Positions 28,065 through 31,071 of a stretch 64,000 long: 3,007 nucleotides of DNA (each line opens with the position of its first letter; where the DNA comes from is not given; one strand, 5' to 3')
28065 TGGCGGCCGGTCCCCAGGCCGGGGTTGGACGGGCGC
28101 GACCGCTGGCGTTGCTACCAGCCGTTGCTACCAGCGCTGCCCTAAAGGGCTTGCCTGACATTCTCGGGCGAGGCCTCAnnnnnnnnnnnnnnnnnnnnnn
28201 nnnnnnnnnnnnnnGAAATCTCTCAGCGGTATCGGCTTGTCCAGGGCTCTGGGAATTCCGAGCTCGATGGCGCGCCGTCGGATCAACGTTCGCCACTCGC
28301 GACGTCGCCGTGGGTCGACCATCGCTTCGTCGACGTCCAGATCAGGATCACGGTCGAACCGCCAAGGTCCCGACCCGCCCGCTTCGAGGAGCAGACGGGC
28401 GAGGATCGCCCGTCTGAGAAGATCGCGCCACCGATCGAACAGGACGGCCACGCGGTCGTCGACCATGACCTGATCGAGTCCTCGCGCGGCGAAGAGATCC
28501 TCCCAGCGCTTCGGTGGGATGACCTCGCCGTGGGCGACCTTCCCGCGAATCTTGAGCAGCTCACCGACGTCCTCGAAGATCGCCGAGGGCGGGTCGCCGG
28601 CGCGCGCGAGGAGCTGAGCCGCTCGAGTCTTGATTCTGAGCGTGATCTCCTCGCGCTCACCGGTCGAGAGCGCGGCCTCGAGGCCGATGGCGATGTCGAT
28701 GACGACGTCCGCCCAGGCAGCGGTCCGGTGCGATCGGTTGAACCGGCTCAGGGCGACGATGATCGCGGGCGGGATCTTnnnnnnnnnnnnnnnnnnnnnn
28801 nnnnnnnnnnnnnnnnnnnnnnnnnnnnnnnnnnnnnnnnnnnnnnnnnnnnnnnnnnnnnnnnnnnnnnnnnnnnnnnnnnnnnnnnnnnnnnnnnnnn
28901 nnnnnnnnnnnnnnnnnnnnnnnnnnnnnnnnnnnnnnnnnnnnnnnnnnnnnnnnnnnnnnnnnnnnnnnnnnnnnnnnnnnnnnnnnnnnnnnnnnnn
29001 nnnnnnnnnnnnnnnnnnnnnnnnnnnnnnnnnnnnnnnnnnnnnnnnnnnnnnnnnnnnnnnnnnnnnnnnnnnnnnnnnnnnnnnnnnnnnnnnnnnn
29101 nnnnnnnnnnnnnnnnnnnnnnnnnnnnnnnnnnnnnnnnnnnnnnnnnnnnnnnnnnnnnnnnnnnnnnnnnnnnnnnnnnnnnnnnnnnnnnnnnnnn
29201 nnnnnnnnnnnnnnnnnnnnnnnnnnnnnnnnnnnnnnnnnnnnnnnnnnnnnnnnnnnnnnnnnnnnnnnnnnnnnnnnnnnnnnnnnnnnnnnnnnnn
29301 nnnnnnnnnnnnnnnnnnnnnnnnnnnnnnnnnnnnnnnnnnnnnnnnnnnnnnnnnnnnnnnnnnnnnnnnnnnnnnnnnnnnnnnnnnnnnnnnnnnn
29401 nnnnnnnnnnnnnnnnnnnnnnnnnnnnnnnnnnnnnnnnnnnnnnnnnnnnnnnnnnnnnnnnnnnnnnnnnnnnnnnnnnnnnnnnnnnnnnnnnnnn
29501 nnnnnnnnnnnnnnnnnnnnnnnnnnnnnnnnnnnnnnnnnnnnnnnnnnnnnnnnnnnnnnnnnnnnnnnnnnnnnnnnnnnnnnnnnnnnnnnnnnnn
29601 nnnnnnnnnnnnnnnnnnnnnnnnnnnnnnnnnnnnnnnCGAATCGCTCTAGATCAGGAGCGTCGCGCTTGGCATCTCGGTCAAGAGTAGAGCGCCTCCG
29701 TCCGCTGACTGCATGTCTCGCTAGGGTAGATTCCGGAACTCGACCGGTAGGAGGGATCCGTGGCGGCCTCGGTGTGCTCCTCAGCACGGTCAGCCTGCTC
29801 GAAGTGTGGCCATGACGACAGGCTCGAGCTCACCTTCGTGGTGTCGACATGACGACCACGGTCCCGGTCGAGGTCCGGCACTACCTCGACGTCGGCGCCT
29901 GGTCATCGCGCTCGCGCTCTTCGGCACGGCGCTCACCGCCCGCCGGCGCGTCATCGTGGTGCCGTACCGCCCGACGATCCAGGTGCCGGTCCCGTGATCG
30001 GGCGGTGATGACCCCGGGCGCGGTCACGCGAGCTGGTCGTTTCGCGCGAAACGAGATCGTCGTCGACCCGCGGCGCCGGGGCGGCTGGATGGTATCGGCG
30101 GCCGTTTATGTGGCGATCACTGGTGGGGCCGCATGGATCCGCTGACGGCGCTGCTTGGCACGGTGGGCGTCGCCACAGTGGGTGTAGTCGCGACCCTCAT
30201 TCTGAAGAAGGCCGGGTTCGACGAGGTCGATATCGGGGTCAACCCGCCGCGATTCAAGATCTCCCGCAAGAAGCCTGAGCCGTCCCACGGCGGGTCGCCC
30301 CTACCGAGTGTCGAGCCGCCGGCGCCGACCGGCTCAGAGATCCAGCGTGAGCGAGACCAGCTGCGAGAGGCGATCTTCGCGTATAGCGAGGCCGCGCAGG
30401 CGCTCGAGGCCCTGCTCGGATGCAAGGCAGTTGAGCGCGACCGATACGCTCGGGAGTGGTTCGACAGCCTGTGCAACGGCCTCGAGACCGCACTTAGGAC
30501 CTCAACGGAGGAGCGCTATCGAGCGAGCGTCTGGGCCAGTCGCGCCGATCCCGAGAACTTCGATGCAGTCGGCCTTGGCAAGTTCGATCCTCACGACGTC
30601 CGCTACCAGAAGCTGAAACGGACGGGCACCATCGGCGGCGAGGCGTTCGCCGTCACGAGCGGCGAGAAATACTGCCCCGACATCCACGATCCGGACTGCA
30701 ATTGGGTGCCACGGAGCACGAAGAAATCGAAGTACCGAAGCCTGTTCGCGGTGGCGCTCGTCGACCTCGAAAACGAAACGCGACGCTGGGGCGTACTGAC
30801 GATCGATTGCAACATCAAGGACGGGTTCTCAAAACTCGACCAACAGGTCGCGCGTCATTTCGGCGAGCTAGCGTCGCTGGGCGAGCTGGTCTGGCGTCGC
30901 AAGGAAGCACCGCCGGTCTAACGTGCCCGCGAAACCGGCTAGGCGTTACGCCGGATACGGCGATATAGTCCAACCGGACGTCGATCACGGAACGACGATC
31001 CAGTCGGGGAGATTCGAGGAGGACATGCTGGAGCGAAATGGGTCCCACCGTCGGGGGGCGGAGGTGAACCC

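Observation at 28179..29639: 486-aa protein with a C-terminal HEPN-like domain carrying R-x4-H (RGKVAH)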

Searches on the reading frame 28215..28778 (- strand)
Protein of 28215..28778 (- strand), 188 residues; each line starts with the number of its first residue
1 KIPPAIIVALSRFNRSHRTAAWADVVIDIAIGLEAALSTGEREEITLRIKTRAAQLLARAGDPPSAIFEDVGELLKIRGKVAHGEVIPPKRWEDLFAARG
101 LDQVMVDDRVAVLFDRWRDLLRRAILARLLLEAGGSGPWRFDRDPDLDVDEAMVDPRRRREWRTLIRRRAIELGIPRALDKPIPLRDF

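Call 44: predict_structure(alignment_id=A3)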
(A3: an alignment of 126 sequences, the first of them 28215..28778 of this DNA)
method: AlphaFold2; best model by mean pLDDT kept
length: 188 residues; sequences in the alignment: 126
mean_pLDDT: 94.8   pTM: 0.91
mean pLDDT of the five models: 94.8, 94.6, 94.6, 94.3, 94.2
residues with pLDDT >= 90: 164; 70-90: 22; 50-70: 2; < 50: 0
segments of 3 or more residues with pLDDT < 50: none
pLDDT, mean of each block of 10 residues (from residue 1): 89 98 98 95 90 98 98 98 97 96 94 97 98 90 87 96 97 97 83
secondary structure, 60 per line:
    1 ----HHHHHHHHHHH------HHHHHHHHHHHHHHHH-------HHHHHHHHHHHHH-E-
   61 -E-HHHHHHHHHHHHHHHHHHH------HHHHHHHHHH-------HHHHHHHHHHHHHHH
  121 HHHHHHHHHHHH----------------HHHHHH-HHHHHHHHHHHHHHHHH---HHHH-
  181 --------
elements in order: H5-15 H22-37 H45-57 H64-82 H89-98 H106-132 H149-154 H156-172 H176-179

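Call 46: find_homologous_proteins(query=A4, max_evalue=0.01)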
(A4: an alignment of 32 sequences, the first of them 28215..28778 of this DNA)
Query A4 (32 sequences) (188 aa, profile of the alignment): 21 proteins with E <= 0.01 among 8000 candidates.
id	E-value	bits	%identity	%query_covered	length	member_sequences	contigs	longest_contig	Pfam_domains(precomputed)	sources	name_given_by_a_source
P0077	4.6e-64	234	36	96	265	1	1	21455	-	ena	-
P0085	4.3e-61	224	38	99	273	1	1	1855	-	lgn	-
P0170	1.1e-60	223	38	99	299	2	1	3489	-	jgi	jgi:hypothetical protein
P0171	1.8e-60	222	36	99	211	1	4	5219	-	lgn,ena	-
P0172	1.8e-58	215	43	83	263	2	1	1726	-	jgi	jgi:hypothetical protein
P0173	8.3e-56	207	38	96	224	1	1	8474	-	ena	-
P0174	1.2e-54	203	39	94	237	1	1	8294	-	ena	-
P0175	3.9e-54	201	73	100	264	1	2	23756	-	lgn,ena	-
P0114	7.5e-54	200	33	93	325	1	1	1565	-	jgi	jgi:hypothetical protein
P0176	1.3e-53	200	36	94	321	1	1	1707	-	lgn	-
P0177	1.4e-53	199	72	100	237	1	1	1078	-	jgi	jgi:hypothetical protein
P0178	4.1e-52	195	39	95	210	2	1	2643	-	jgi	-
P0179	4.9e-52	194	71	100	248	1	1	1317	-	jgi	jgi:hypothetical protein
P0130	7.6e-49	184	39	85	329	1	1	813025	-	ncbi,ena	-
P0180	8.1e-46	174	40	73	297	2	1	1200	PF13193.13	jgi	-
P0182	9.4e-42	161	34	77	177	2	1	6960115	-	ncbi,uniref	ncbi:hypothetical protein ACTD5D_19265 [Nocardia takedensis]|uniref:hypothetical protein n=1 Tax=Noc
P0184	3.1e-12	65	25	44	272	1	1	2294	-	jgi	jgi:hypothetical protein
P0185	8.6e-10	57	26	54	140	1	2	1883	-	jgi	jgi:hypothetical protein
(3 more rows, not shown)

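Call 47: fold_search(model_id=the predicted structure, library=pdb)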
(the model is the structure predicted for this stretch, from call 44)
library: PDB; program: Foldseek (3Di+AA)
matches with E <= 10: 150; with E <= 0.001: 0
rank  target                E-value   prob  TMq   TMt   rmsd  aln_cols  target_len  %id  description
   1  7bu0_B                1.2e+00  0.11  0.20  0.11  14.9       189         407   15  Crystal structure of a OTU deubiquitinase in complex with Ub-PA (released 2020-11-18)
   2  4o6y_A                1.4e+00  0.08  0.20  0.18  15.1       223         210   10  Crystal Structure of Cytochrome b561 (released 2014-02-05)
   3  7xgg_A                1.5e+00  0.15  0.23  0.26  14.0       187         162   14  Crystal structure of BCL-xL in complex with computationally designed inhibitor protein (released 2022-07-20)
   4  8vzl_A                1.8e+00  0.08  0.22  0.09  17.5       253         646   12  DNA Ligase 1 captured with pre-step 3 ligation at the rG:C nicksite (released 2024-05-22)
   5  4o7g_A                1.8e+00  0.07  0.19  0.18  14.6       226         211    9  Crystal Structure of Ascorbate-bound Cytochrome b561, crystal soaked in 1 M L-ascorbate for 40 minutes (released 2014-02-05)
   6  4o6y_B                2.1e+00  0.08  0.21  0.19  14.4       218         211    8  Crystal Structure of Cytochrome b561 (released 2014-02-05)
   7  8b8t_A                2.2e+00  0.06  0.21  0.18  17.5       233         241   15  Open conformation of the complex of DNA ligase I on PCNA and DNA in the presence of ATP (released 2023-01-11)
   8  9bs4_A                2.2e+00  0.04  0.16  0.07  17.7       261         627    9  DNA Ligase 1 E346A/E592A double mutant with 5'-rG:C (released 2024-09-25)
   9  6wye_A                2.3e+00  0.10  0.19  0.14  13.0       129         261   18  Crystal structure of Neisseria gonorrhoeae serine acetyltransferase (CysE) (released 2021-06-09)
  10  7xw6_R                2.3e+00  0.06  0.20  0.10  13.6       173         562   15  TSHR-Gs-M22 antibody-ML109 complex (released 2022-08-17)
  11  4f7g_B                2.3e+00  0.06  0.19  0.19  16.6       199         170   12  Crystal structure of talin autoinhibition complex (released 2012-07-04)
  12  7xw7_R                2.6e+00  0.06  0.21  0.10  17.2       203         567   13  TSHR-K1-70 complex (released 2022-08-17)
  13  8sua                  2.6e+00  0.06  0.17  0.17  16.6       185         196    9  Structure of M. baixiangningiae DarR-ligand complex (released 2023-11-01)
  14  4nxu_B                2.7e+00  0.08  0.22  0.15  11.6       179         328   12  Crystal structure of the cytosolic domain of human MiD51 (released 2013-12-25)
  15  5w4d_C                2.7e+00  0.04  0.15  0.14  16.1       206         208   12  C. japonica N-domain, Selenomethionine mutant (released 2018-06-13)
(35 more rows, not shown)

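Call 48: search_solved_structures(query=A4, max_evalue=10, show_alignments=5)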
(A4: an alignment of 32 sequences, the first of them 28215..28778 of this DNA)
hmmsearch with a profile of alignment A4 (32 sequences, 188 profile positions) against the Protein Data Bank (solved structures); distinct sequences matched with E-value up to 10: 1.
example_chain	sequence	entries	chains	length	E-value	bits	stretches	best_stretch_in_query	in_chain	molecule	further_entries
2yum_A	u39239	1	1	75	1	12.3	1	136-187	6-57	Zinc finger ZZ-type-containing protein 3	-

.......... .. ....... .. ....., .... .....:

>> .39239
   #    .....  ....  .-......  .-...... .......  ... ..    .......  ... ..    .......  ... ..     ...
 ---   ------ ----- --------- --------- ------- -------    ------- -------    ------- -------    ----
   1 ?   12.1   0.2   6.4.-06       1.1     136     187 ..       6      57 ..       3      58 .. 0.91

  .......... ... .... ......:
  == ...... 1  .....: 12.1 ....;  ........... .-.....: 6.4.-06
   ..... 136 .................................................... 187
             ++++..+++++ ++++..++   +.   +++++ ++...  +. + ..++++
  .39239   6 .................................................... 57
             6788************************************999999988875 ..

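Call 49: search_protein_families(library=pfam, alignment_id=A4, max_evalue=10)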
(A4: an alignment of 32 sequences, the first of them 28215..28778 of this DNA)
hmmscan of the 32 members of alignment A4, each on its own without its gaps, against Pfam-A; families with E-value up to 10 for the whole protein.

A. member 1, window:28215-28778:- (188 aa): 1 family
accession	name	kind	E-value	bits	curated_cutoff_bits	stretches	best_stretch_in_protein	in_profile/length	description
PF11910.14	NdhO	-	0.12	12.8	25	1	57-81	21-45/66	Cyanobacterial and plant NDH-1 subunit O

B. families by the number of members that match (of 32 scanned): 13 families
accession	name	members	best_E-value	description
PF02631.22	RecX_HTH2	1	0.016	RecX, second three-helix domain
PF13471.12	Transglut_core3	1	0.03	Transglutaminase-like superfamily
PF12579.13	DUF3755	1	0.034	Protein of unknown function (DUF3755)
PF11072.13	DUF2859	1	0.049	Protein of unknown function (DUF2859)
PF03927.19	NapD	1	0.066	NapD protein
PF13281.12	MAP3K_TRAF_bd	1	0.11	MAP3K TRAFs-binding domain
PF18910.5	DUF5665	1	0.11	Domain of unknown function (DUF5665)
PF11910.14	NdhO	1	0.12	Cyanobacterial and plant NDH-1 subunit O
PF07395.17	Mig-14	1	0.12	Mig-14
PF16632.10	Caskin-tail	1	0.13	C-terminal region of Caskin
PF20727.2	Nairovirus_MLD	1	0.13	Nairovirus, mucin-like domain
PF13959.11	CTE_SPB4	1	0.23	ATP-dependent rRNA helicase SPB4-like, C-terminal extension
PF12867.12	DinB_2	1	0.28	DinB superfamily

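Call 51: search_protein_families(library=pfam, proteins=[P0184, P0185, P0182], max_evalue=10)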
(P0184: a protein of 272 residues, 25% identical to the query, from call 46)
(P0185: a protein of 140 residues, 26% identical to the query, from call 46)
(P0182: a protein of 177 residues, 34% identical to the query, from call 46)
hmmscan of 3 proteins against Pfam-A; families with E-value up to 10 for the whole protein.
P0184 (272 aa): 1 family
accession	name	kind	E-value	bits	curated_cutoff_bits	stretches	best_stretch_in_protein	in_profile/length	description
PF13191.12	AAA_16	-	0.061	14.2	32.6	1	27-59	23-52/167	AAA ATPase domain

P0185 (140 aa): 1 family
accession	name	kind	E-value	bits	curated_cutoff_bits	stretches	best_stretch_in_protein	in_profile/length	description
PF22181.1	TarS_linker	-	0.025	15.4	27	1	18-64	47-93/100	Glycosyl transferase TarS linker domain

P0182 (177 aa): 0 families

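Call 88: search_solved_structures(query=A6, max_evalue=10, show_alignments=3)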
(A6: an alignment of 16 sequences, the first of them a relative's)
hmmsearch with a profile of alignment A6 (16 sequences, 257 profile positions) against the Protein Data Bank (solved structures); distinct sequences matched with E-value up to 10: 34.
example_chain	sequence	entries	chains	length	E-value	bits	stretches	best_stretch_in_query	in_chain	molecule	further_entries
8gyz_A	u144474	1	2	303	0.034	16.8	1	63-140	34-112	Transcription factor TGA7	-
1rdb_A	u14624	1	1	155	0.21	14.2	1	117-143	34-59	RIBONUCLEASE H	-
9hxd_A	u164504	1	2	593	0.36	13.4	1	175-223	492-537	Bacterial antiviral defense protein Ec2ApeA from Escherichia coli strain 2-156-04_S4_C1 (o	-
1mmo_D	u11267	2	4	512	0.43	13.2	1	75-120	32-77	METHANE MONOOXYGENASE HYDROLASE (ALPHA CHAIN) | METHANE MONOOXYGENASE HYDROXYLASE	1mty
2z1g_A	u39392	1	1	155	0.5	13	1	117-143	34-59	Ribonuclease HI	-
2z1j_A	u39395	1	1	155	0.5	13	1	117-143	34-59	Ribonuclease HI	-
2z1i_A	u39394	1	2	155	0.5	13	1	117-143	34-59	Ribonuclease HI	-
1gob_A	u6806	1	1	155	0.5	13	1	117-143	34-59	RIBONUCLEASE H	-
9hxi_A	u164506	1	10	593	0.53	12.9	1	175-208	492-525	Bacterial antiviral defense protein Ec2ApeA from Escherichia coli strain 2-156-04_S4_C1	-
1g15_A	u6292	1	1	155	0.53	12.9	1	117-143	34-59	RIBONUCLEASE HI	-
1jl1_A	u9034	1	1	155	0.55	12.8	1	117-143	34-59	RIBONUCLEASE HI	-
1f21_A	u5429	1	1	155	0.55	12.8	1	117-143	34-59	RIBONUCLEASE HI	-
2z1h_A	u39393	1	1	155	0.64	12.6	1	117-143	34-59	Ribonuclease HI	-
1wsj_A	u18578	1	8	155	0.65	12.6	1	117-143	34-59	Ribonuclease HI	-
1wsf_A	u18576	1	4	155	0.65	12.6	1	117-143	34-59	Ribonuclease HI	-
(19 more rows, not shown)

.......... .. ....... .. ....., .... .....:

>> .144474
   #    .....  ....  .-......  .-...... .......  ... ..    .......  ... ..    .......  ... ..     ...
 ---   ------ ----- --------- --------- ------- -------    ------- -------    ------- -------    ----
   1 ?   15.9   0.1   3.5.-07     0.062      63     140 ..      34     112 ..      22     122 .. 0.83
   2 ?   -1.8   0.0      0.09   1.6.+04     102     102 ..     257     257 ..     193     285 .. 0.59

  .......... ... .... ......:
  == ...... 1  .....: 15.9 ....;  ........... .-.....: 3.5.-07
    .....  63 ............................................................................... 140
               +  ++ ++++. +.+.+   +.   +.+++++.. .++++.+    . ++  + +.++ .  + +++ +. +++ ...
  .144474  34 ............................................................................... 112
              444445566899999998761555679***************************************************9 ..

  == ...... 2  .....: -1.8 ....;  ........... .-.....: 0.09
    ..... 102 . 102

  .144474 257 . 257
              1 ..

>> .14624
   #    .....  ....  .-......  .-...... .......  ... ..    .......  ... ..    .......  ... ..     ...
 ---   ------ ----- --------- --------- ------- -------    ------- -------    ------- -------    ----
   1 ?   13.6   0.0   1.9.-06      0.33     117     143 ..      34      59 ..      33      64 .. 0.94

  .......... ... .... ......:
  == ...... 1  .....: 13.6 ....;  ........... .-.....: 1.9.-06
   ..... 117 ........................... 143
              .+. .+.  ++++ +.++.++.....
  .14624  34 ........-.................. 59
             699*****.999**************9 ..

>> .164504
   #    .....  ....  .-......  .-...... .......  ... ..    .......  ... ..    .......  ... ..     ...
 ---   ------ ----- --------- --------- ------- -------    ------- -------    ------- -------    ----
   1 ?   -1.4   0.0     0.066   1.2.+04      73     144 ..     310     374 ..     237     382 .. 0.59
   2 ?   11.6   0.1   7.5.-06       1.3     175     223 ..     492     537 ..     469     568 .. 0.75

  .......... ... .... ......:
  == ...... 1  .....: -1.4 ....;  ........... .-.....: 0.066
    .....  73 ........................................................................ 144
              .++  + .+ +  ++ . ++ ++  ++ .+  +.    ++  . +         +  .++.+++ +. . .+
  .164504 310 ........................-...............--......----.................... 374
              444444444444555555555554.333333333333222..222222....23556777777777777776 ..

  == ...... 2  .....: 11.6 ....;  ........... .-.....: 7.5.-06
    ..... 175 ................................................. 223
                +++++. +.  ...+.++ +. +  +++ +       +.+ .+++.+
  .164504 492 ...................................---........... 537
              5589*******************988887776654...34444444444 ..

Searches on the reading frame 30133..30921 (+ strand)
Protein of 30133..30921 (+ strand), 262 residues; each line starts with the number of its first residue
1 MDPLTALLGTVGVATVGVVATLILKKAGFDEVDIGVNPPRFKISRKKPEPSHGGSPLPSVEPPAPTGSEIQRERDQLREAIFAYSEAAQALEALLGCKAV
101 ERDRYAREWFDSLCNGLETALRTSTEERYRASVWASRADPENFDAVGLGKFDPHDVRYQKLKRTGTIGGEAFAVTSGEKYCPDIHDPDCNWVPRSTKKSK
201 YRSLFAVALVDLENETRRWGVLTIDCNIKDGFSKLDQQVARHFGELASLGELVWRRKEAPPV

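Call 16: search_protein_families(library=pfam, proteins=[window:30133-30921:+], max_evalue=0.01)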
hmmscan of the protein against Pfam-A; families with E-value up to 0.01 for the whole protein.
window:30133-30921:+ (262 aa): 0 families

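Call 17: search_protein_families(library=phrogs, proteins=[window:30133-30921:+], max_evalue=0.01)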
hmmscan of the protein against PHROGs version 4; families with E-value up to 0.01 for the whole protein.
window:30133-30921:+ (262 aa): 0 families

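Call 114: search_solved_structures(query=window:30133-30921:+, max_evalue=1)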
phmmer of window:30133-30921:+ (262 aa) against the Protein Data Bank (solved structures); distinct sequences matched with E-value up to 1: 0.
